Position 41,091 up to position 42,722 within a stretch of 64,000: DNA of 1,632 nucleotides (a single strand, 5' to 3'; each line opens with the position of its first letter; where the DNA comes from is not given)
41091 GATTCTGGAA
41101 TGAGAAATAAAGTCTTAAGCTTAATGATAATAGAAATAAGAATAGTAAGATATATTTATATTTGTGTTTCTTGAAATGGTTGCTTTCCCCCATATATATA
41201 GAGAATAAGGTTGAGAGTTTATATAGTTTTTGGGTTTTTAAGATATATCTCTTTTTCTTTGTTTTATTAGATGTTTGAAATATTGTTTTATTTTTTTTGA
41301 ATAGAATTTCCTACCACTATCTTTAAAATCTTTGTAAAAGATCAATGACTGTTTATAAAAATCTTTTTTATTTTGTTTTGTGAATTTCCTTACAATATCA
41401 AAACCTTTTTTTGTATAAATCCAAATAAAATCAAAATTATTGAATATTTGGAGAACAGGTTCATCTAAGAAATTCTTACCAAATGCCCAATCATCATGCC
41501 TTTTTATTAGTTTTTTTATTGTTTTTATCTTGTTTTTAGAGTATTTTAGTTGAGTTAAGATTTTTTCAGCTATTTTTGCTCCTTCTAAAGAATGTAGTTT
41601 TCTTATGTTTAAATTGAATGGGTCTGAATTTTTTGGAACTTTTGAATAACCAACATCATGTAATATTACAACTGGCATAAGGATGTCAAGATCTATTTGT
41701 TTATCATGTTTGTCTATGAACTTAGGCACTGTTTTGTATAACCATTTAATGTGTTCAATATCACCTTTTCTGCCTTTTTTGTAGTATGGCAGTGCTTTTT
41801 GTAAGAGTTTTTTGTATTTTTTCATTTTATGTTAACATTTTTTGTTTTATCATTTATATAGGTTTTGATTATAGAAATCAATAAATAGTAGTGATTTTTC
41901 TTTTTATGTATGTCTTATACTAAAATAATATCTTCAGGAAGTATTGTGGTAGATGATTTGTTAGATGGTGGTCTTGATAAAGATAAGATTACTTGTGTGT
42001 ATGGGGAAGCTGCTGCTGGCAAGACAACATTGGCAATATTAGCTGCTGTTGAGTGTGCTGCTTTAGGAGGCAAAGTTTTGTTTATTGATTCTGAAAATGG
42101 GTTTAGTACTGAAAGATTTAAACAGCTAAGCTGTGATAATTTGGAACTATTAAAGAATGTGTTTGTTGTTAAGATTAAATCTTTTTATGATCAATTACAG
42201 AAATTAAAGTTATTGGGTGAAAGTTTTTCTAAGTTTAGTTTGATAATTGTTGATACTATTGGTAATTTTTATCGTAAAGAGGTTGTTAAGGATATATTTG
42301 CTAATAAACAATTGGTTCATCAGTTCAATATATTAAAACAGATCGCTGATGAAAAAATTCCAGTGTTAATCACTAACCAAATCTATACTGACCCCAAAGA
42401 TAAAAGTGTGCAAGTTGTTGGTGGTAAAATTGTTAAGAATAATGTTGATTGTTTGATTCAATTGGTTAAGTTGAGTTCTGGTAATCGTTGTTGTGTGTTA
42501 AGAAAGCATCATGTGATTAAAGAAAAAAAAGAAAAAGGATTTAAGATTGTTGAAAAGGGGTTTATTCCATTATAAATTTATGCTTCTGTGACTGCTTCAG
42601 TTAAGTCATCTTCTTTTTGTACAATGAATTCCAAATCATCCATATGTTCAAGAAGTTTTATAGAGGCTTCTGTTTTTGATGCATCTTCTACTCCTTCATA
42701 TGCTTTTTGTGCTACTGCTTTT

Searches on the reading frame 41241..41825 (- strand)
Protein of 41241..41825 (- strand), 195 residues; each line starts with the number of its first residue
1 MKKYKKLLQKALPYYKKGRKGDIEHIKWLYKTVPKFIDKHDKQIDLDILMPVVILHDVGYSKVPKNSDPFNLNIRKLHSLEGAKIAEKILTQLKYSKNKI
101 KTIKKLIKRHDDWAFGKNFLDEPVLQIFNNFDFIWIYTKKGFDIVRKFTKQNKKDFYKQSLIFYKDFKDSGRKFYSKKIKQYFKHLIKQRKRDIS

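Call 55: search_protein_families(library=pfam, proteins=[window:41241-41825:-], max_evalue=0.001)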
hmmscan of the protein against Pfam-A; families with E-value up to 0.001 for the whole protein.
window:41241-41825:- (195 aa): 1 family
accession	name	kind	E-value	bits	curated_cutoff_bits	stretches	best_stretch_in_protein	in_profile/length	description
PF01966.28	HD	-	2.3e-05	25.1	22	1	40-117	19-92/116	HD domain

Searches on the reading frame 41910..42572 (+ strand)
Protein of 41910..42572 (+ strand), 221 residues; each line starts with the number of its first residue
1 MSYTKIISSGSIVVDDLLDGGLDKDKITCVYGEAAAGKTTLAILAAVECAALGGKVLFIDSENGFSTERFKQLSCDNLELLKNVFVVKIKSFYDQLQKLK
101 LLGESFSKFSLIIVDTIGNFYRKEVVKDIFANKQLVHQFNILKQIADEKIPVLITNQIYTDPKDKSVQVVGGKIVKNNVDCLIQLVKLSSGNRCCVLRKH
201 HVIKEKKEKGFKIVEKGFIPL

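Call 55: search_protein_families(library=pfam, proteins=[window:41910-42572:+], max_evalue=0.001)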
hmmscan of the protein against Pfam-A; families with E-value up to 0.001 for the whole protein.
window:41910-42572:+ (221 aa): 7 families
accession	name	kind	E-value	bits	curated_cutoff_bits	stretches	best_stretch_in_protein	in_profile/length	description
PF08423.17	Rad51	-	1.2e-22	80.8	22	1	7-218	8-241/244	Rad51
PF00154.27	RecA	-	3.6e-11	43.5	27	1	5-144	31-166/262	recA bacterial DNA recombination protein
PF13479.12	AAA_24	-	1.1e-08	35.6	27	1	28-123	5-79/195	AAA domain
PF06745.19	ATPase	-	1.1e-06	28.7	26.6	1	14-189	8-191/231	KaiC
PF13481.12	AAA_25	-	1.2e-06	28.7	27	1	15-125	23-160/195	AAA domain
PF05707.18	Zot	-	0.00083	19.3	20.3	0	27-127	2-100/197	Zonular occludens toxin (Zot)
PF25199.1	nSTAND_NTPase5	-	0.00089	19.5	34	0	23-99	39-115/145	Novel STAND NTPase 5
